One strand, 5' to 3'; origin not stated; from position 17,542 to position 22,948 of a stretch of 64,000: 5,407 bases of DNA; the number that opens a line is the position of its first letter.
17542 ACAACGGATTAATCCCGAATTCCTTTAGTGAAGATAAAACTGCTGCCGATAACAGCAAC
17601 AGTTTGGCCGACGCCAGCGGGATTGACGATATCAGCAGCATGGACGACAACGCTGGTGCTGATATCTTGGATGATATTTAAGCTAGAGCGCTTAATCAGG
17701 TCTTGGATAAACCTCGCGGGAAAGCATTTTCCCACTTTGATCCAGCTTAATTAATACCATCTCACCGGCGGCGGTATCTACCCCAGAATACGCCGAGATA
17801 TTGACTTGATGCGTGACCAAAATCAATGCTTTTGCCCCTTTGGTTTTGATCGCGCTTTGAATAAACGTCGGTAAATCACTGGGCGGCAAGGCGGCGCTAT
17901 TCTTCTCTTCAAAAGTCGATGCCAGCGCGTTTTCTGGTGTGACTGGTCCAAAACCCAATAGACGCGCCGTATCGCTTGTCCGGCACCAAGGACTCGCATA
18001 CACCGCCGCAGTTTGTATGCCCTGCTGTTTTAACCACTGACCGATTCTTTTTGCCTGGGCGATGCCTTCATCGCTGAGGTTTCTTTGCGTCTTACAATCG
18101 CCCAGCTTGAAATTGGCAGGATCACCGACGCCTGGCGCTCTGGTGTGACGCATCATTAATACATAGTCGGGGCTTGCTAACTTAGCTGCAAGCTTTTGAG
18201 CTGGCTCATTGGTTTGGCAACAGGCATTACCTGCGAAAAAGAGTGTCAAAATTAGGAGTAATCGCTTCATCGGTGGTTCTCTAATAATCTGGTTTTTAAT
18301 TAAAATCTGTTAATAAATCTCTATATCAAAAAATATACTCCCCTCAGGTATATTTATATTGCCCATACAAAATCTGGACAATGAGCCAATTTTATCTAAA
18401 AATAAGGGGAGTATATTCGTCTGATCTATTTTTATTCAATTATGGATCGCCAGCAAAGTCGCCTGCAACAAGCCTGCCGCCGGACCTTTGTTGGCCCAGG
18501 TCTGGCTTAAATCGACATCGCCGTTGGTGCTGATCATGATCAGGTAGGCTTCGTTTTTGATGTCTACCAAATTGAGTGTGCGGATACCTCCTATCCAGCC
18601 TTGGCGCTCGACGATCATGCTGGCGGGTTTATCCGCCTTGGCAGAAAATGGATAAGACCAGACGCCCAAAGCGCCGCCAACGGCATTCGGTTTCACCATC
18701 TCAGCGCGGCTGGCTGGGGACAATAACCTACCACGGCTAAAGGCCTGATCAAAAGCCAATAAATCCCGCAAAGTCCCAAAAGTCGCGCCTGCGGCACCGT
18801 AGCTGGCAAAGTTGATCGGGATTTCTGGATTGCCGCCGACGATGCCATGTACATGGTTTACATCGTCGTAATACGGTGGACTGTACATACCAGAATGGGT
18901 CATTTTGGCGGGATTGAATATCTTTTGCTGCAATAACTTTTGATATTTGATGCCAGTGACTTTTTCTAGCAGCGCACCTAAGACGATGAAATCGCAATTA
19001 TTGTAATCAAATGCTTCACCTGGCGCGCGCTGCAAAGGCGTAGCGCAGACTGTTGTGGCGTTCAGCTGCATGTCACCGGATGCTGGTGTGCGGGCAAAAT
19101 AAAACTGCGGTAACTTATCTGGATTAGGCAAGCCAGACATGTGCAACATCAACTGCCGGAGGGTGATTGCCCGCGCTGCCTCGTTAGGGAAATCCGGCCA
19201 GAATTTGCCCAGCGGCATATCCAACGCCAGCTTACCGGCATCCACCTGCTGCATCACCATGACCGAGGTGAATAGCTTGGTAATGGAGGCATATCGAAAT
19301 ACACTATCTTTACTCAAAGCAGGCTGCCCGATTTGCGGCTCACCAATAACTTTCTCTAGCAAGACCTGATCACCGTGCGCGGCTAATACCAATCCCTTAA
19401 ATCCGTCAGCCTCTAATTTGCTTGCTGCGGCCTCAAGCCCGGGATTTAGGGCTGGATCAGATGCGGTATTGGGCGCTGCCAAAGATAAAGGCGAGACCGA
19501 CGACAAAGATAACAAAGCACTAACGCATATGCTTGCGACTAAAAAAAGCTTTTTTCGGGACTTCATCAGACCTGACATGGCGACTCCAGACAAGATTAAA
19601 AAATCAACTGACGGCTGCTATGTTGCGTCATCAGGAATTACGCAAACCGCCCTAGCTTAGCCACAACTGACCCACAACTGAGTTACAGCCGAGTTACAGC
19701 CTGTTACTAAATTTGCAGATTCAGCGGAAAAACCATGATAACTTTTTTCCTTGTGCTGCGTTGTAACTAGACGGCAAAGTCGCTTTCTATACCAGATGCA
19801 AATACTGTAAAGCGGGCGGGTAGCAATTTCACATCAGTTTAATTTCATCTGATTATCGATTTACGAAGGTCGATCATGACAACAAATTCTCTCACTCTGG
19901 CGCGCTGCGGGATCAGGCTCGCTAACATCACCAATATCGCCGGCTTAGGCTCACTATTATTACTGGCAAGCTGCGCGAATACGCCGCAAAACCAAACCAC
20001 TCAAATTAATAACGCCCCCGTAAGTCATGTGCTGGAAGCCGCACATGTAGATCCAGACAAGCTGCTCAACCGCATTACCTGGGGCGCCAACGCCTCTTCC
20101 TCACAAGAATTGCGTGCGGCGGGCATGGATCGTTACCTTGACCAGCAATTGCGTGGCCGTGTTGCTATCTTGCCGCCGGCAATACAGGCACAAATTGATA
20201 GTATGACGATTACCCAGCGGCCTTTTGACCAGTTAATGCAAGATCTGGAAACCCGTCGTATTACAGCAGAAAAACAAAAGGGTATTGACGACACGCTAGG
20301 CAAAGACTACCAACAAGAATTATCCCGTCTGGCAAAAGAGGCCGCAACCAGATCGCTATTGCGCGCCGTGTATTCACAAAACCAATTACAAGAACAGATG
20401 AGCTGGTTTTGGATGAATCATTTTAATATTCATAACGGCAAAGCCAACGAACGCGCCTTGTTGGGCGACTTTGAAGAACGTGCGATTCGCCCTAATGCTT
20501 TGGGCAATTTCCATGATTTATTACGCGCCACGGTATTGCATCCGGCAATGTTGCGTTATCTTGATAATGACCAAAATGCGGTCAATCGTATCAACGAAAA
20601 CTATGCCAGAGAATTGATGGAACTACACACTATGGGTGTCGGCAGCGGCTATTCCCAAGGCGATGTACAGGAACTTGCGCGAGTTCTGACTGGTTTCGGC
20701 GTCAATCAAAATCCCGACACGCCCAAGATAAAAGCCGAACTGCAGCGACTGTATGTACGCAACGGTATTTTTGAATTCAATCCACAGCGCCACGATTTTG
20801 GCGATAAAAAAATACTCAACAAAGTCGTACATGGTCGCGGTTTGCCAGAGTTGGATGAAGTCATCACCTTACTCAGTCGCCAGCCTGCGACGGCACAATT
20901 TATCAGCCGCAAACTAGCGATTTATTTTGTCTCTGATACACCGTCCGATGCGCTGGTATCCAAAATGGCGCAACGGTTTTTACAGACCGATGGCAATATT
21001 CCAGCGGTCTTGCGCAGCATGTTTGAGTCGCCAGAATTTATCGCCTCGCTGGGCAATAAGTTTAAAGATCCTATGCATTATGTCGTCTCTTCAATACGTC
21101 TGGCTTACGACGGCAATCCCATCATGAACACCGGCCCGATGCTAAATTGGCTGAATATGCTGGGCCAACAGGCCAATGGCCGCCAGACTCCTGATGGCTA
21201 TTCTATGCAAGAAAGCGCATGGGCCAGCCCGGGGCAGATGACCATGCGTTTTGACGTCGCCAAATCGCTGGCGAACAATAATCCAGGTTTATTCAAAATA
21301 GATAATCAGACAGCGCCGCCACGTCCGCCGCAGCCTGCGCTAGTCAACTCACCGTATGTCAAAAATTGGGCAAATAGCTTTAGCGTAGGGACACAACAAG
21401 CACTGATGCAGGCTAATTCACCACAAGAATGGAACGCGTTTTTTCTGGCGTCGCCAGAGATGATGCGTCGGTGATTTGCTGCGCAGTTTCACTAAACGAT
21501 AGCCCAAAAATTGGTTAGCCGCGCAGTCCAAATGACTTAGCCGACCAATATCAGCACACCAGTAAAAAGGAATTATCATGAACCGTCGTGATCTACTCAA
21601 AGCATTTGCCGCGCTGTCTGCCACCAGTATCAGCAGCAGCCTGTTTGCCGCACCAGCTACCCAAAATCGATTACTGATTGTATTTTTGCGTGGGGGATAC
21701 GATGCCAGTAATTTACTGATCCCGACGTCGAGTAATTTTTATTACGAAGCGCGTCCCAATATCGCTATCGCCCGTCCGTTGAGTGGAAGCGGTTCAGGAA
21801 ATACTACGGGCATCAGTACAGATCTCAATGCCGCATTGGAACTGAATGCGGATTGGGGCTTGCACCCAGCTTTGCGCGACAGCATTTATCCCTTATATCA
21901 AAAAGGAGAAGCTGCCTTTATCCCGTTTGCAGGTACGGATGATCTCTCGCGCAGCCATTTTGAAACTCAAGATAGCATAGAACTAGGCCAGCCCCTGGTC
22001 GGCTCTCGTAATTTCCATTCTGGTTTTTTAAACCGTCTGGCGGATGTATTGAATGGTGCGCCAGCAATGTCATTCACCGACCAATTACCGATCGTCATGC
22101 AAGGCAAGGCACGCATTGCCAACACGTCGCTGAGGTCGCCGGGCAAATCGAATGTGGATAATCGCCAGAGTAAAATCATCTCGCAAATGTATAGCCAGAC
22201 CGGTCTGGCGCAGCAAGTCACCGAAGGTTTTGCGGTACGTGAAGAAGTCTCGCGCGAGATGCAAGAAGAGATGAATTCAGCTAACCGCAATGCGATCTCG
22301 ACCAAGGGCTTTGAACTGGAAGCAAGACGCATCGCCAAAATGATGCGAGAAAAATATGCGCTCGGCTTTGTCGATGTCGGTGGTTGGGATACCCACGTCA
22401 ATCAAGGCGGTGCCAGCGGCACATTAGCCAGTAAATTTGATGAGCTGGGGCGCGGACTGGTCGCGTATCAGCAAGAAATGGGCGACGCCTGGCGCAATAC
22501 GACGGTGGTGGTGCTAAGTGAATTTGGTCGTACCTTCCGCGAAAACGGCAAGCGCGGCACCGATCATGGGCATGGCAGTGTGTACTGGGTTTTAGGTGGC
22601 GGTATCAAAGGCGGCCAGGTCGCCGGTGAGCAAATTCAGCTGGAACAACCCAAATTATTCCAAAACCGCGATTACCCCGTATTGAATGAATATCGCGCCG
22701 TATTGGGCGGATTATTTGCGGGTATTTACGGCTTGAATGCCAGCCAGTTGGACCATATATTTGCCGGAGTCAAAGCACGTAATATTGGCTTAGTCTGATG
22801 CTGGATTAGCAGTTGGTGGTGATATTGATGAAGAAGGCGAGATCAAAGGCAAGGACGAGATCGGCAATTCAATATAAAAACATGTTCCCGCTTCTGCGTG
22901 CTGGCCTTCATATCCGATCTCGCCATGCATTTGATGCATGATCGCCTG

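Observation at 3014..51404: Nine copies of an unnamed ~85-bp structured intergenic repeat, about one per 7 kb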

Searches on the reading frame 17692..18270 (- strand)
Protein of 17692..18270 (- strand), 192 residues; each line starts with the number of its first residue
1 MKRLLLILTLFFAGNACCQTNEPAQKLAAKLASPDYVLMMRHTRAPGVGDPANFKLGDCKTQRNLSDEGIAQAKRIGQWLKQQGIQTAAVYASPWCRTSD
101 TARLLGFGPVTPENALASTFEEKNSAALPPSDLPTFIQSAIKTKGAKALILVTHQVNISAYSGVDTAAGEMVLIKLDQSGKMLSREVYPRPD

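Call 18: search_protein_families(library=pfam, proteins=[window:17692-18270:-])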
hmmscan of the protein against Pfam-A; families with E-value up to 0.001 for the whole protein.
window:17692-18270:- (192 aa): 1 family
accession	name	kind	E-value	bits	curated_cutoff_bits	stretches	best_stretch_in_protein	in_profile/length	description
PF00300.27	His_Phos_1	-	4.5e-08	33.4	21.7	1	63-107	23-65/194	Histidine phosphatase superfamily (branch 1)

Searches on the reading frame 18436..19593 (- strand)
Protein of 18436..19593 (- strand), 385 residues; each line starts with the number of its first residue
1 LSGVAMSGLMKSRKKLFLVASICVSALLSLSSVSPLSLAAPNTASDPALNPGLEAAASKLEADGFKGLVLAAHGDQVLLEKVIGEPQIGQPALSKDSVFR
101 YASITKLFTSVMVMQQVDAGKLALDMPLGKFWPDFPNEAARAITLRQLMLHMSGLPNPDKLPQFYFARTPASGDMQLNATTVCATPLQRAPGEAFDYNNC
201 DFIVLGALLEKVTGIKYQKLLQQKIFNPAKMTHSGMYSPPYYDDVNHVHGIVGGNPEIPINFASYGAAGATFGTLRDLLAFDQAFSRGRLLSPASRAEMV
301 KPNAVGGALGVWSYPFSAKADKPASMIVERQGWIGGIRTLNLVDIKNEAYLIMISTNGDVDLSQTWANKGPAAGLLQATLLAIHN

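Call 18: search_protein_families(library=pfam, proteins=[window:18436-19593:-])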
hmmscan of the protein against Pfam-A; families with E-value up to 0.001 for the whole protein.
window:18436-19593:- (385 aa): 2 families
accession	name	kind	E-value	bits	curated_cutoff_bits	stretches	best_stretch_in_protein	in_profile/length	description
PF00144.29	Beta-lactamase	-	2.9e-48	165.2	27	1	63-356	12-309/329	Beta-lactamase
PF13354.11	Beta-lactamase2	-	0.00022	21.1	22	0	94-127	16-49/214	Beta-lactamase enzyme family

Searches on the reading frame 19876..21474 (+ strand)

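Call 78: search_protein_families(library=pfam, proteins=[window:19876-21474:+])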
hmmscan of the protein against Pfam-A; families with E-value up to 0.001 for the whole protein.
window:19876-21474:+ (532 aa): 1 family
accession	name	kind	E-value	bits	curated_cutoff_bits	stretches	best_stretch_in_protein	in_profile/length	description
PF08811.16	DUF1800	-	7.5e-129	431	26.1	1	63-531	2-419/419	Protein of unknown function (DUF1800)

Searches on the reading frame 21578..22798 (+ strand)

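Call 78: search_protein_families(library=pfam, proteins=[window:21578-22798:+])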
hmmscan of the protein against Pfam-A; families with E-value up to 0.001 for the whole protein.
window:21578-22798:+ (406 aa): 1 family
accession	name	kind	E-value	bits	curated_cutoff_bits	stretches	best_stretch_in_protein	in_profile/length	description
PF07394.17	DUF1501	-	4e-46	158.4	27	1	30-391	2-386/390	Protein of unknown function (DUF1501)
